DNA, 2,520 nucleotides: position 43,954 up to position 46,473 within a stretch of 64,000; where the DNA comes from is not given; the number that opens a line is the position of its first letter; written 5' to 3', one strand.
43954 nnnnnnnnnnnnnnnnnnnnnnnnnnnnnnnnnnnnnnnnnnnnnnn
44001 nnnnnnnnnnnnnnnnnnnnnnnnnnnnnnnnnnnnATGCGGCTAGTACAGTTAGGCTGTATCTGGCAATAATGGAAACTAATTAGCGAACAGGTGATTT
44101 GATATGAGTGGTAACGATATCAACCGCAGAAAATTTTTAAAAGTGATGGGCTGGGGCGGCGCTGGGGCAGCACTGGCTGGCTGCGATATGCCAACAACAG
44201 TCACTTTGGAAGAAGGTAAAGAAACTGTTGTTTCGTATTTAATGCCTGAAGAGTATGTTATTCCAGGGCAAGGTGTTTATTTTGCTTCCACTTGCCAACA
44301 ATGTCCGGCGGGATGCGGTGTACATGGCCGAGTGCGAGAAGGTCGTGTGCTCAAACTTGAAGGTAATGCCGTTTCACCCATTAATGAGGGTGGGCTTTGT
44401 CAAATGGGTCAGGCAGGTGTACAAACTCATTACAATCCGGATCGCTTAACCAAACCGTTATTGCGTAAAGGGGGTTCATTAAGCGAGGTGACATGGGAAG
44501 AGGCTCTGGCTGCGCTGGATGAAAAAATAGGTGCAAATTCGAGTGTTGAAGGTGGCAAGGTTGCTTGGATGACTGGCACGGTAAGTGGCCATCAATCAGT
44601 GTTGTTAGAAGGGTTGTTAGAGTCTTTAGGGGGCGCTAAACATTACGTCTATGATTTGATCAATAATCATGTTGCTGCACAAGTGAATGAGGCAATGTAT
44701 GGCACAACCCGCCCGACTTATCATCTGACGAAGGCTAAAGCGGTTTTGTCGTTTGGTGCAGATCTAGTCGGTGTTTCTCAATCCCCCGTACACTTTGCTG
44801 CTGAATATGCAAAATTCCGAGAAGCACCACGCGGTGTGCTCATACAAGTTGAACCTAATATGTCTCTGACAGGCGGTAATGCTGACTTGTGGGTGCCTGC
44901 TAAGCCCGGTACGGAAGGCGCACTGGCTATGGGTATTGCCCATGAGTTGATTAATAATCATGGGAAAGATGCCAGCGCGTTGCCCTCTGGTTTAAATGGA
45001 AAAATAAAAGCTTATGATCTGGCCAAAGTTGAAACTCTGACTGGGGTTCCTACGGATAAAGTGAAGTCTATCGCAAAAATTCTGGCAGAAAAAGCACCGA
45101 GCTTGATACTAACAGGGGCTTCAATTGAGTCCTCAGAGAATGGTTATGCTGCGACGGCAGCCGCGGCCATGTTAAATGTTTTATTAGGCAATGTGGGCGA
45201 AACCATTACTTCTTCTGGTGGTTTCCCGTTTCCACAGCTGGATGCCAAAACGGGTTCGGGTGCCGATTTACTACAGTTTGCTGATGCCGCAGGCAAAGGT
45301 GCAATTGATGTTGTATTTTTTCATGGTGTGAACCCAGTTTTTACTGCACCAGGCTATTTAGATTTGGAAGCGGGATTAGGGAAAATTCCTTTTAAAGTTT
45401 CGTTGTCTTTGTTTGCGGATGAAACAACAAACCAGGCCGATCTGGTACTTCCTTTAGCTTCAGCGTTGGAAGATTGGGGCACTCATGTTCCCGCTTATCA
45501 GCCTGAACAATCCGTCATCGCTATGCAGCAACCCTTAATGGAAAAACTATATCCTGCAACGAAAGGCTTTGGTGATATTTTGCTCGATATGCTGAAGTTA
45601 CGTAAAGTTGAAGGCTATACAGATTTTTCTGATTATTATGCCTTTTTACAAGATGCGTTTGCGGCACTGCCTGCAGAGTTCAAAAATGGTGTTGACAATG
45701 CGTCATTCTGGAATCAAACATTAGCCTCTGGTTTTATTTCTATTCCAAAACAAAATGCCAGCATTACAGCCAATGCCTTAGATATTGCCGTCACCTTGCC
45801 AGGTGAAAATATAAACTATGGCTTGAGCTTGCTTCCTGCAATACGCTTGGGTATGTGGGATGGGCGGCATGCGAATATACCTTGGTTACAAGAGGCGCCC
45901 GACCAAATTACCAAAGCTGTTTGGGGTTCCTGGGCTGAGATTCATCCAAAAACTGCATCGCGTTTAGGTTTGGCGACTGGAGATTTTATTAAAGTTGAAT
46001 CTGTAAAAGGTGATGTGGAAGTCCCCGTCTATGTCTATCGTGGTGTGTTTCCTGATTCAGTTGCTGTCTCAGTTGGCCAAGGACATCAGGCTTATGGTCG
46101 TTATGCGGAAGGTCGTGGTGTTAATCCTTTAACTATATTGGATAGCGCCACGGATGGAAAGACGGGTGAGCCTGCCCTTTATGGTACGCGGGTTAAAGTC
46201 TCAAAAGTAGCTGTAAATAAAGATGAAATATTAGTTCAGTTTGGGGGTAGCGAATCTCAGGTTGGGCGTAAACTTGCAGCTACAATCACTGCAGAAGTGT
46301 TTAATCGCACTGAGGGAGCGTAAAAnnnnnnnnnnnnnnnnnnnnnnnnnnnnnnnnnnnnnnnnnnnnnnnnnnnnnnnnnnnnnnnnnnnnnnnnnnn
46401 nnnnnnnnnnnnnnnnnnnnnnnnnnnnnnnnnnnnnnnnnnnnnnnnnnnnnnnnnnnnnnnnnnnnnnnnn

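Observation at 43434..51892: Complete alternative complex III operon with ActB split into two ORFs, no linked oxidase, and an orphan ParA next to it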

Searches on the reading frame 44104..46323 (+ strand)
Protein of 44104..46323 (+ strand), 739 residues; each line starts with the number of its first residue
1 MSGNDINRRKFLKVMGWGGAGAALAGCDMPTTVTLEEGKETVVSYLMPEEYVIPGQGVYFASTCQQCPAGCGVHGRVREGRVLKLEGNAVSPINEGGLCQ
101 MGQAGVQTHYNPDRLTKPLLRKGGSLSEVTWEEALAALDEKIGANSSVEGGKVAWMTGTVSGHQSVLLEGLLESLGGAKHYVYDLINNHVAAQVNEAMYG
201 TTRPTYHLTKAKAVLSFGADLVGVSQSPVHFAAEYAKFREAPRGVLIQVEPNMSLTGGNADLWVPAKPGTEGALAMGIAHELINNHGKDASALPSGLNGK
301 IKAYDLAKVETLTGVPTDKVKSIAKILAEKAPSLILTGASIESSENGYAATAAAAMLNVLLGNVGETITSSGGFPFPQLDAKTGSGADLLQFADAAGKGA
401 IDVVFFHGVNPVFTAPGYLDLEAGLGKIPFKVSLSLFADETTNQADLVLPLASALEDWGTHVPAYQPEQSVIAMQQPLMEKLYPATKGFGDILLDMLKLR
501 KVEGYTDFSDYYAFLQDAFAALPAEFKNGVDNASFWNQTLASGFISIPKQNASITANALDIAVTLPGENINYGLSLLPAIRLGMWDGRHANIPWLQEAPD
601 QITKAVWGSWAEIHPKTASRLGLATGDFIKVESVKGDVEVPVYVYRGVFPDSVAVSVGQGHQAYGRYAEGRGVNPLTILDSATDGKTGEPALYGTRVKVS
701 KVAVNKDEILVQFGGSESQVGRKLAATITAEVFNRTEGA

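Call 3: search_protein_families(library=pfam, proteins=[window:44104-46323:+])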
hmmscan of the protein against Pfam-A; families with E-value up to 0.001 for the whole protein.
window:44104-46323:+ (739 aa): 3 families
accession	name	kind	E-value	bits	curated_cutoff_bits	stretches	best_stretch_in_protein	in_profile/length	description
PF00384.28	Molybdopterin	-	1.2e-31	110.5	24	1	114-470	1-329/353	Molybdopterin oxidoreductase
PF01568.27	Molydop_binding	-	2.4e-12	47.3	26.8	1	609-692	30-106/110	Molydopterin dinucleotide binding domain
PF04879.21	Molybdop_Fe4S4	-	1e-09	38.6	22.7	1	61-111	5-55/55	Molybdopterin oxidoreductase Fe4S4 domain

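Call 4: search_protein_families(library=ncbifam, proteins=[window:44104-46323:+])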
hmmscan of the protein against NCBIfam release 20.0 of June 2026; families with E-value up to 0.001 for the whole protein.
window:44104-46323:+ (739 aa): 23 families
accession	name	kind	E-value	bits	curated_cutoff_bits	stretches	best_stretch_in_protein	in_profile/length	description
NF041783.2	mnquin_red_QrcB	equivalog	1.6e-88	297.6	440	1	55-702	48-695/695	menaquinone reductase molybdopterin-binding-like subunit QrcB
NF012032.0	PRK15488.1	equivalog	1.6e-50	172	694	2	5-365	2-356/759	thiosulfate reductase PhsA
NF041714.1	arsenate_red_ArrA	equivalog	1.5e-45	155.7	1600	2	5-282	2-281/848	arsenate respiratory reductase molybdopterin-containing subunit ArrA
TIGR01591.1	Fdh-alpha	equivalog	4.2e-41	140.8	666.25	3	63-144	2-83/672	formate dehydrogenase subunit alpha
NF047855.1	AssmNtatRedNasC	equivalog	1.2e-35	123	1100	2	81-369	45-341/708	assimilatory nitrate reductase catalytic subunit NasC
TIGR02166.1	dmsA_ynfE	subfamily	1.6e-35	122.4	777.7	2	6-375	1-402/794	DMSO/selenate family reductase complex A subunit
TIGR03479.1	DMSO_red_II_alp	subfamily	3.5e-23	81.6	984.75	2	60-287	59-297/913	molybdopterin-dependent oxidoreductase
NF041323.1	Nitr_red_NasA_Halo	equivalog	4.5e-21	75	1000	1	66-366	2-307/673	assimilatory nitrate reductase NasA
TIGR01973.1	NuoG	equivalog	7.7e-21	74.5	470.05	1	61-463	216-578/606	NADH-quinone oxidoreductase subunit NuoG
NF041885.1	selenate_YnfE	exception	5.6e-20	70.7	1675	1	6-372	3-406/805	selenate/tellurate reductase subunit YnfE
NF005895.0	PRK07860.1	equivalog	8.6e-19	67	802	2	61-143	238-321/811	NADH-quinone oxidoreductase subunit G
NF011566.1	PRK14990.1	exception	4.6e-18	64.6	1600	1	5-372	13-419/814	dimethylsulfoxide reductase subunit A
NF041884.1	selenate_YnfF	exception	3.8e-17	61.5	1650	1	6-368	1-395/798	selenate/tellurate reductase subunit YnfF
NF010055.0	PRK13532.1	equivalog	2e-15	56.1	904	1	59-170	42-157/830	nitrate reductase catalytic subunit NapA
TIGR01553.1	formate-DH-alph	equivalog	2e-15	55.7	814.2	1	5-285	1-292/1009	formate dehydrogenase-N subunit alpha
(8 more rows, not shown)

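Call 7: search_solved_structures(query=window:44104-46323:+, max_evalue=0.00001)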
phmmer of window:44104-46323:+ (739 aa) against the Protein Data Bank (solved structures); distinct sequences matched with E-value up to 0.00001: 46.
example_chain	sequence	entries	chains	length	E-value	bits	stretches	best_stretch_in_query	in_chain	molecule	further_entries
6lod_B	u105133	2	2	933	6.7e-47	163.7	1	35-684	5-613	Fe-S-cluster-containing hydrogenase components 1-like protein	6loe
8k9e_B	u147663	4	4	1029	2.5e-45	158.5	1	5-623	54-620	Fe-S-cluster-containing hydrogenase components 1-like protein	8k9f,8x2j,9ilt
6f0k_B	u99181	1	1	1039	5.5e-39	137.5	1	6-725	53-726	Fe-S-cluster-containing hydrogenase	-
6btm_B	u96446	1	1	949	1.2e-35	126.5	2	380-674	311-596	Alternative Complex III subunit B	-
6cz7_A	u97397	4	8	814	7.7e-34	120.5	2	54-282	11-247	ArrA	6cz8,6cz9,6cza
7bkb_D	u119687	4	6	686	1.6e-28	102.9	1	59-366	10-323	Formate dehydrogenase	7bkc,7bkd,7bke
2vpw_A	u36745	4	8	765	1.5e-23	86.4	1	62-366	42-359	THIOSULFATE REDUCTASE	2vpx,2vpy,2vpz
7qv7_S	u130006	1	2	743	2.1e-23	86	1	61-366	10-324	Hydrogen dependent carbon dioxide reductase subunit FdhF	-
9vap_A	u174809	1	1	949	1.6e-21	79.7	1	6-397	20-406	Formate dehydrogenase molybdopterin-binding subunit FdhA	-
9t1s_L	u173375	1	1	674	5.4e-19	71.4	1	61-367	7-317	formate dehydrogenase (coenzyme F420)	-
9wxb_B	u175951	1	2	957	9.6e-18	67.3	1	61-366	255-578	Formate dehydrogenase alpha subunit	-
2jim_A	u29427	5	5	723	1.8e-16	63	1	61-364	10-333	PERIPLASMIC NITRATE REDUCTASE | PROTEIN (PERIPLASMIC NITRATE REDUCTASE)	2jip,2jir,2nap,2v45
2jio_A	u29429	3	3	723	8.3e-16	60.9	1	61-364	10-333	PERIPLASMIC NITRATE REDUCTASE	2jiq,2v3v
8cm7_A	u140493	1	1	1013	1.5e-13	53.4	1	60-145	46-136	Formate dehydrogenase, alpha subunit, selenocysteine-containing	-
2fug_3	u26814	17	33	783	2.1e-13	52.9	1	62-174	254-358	NADH-quinone oxidoreductase chain 3 | NADH-QUINONE OXIDOREDUCTASE SUBUNIT 3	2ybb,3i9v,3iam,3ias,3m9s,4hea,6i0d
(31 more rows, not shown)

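Call 9: find_related_loci(query=window:44104-46323:+, collection=genome_contigs, flank=10000)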
Query window:44104-46323:+ (739 aa) in genome_contigs; peptide patterns used: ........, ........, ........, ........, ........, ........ (x = any residue, [..] = any of these).
61 stretches matched a pattern; 17 encode a relative of the query (tblastn E <= 1e-3); 17 distinct loci.
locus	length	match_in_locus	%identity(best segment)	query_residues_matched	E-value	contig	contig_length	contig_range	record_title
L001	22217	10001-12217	96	1-739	0e+0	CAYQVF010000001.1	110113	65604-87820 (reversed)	MAG TPA_asm: uncultured Chromatiaceae bacterium isolate SRP128015_co1_170 genome assembly, contig: NODE_52_length_110113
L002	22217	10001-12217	67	1-739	0e+0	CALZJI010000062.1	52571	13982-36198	MAG: uncultured Chromatiaceae bacterium isolate FCS_M_Gamma_042 genome assembly, contig: k121_105191, whole genome shotg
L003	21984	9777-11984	55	1-738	0e+0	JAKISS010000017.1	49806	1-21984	MAG: Gammaproteobacteria bacterium isolate D96SM.bin.23 NODE_509_length_49806_cov_53.361828, whole genome shotgun sequen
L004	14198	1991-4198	54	1-739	0e+0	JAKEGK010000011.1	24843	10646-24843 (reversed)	MAG: Gammaproteobacteria bacterium isolate PMV_4.23 PMV_4.23.k101_72317, whole genome shotgun sequence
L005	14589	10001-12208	54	1-739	0e+0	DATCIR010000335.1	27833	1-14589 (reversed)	MAG TPA_asm: Gammaproteobacteria bacterium isolate SMAG_U7864 k141_3395351, whole genome shotgun sequence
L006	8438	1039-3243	48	4-734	0e+0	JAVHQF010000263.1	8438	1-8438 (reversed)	MAG: Sideroxydans sp. isolate WB02no21_52_32 NODE_5176_length_8438_cov_18_467255, whole genome shotgun sequence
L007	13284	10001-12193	46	1-732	0e+0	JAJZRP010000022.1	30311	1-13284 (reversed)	MAG: Proteobacteria bacterium isolate SKS1.bin95 NODE_2618_length_30311_cov_19.446926, whole genome shotgun sequence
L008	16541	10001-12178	46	6-731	0e+0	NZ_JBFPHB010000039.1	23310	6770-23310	MAG: Leptothrix ochracea isolate DE1.021 NODE_356_length_23310_cov_31_906958, whole genome shotgun sequence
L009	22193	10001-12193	45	1-732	0e+0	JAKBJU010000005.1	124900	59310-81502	MAG: Proteobacteria bacterium isolate DS3.bin61 NODE_45_length_124900_cov_7.460067, whole genome shotgun sequence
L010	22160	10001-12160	47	16-731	0e+0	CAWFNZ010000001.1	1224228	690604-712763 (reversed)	MAG: uncultured Alphaproteobacteria bacterium isolate MFD06085.bin.1.7 genome assembly, contig: contig_14078, whole geno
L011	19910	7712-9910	54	6-739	0e+0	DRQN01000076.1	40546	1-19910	MAG TPA_asm: Gammaproteobacteria bacterium isolate HyVt-583 HyVt-583_k145_18696, whole genome shotgun sequence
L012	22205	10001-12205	44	1-737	0e+0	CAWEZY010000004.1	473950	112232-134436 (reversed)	MAG: uncultured Gammaproteobacteria bacterium isolate MFD00991.bin.2.73 genome assembly, contig: contig_22460, whole gen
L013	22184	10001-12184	44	1-731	0e+0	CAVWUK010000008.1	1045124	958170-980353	MAG: uncultured Gammaproteobacteria bacterium isolate MFD01716.bin.1.60 genome assembly, contig: contig_43998, whole gen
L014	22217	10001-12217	48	4-734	0e+0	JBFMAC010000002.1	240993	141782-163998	MAG: Pseudomonadota bacterium isolate MAG128 MAG128_2, whole genome shotgun sequence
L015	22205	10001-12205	44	1-737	0e+0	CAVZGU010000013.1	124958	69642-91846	MAG: uncultured Gammaproteobacteria bacterium isolate MFD00991.bin.2.78 genome assembly, contig: contig_64092, whole gen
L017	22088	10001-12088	28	47-737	1e-82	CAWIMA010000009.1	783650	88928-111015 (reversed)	MAG: uncultured Gammaproteobacteria bacterium isolate MFD05377.bin.2.12 genome assembly, contig: contig_50708, whole gen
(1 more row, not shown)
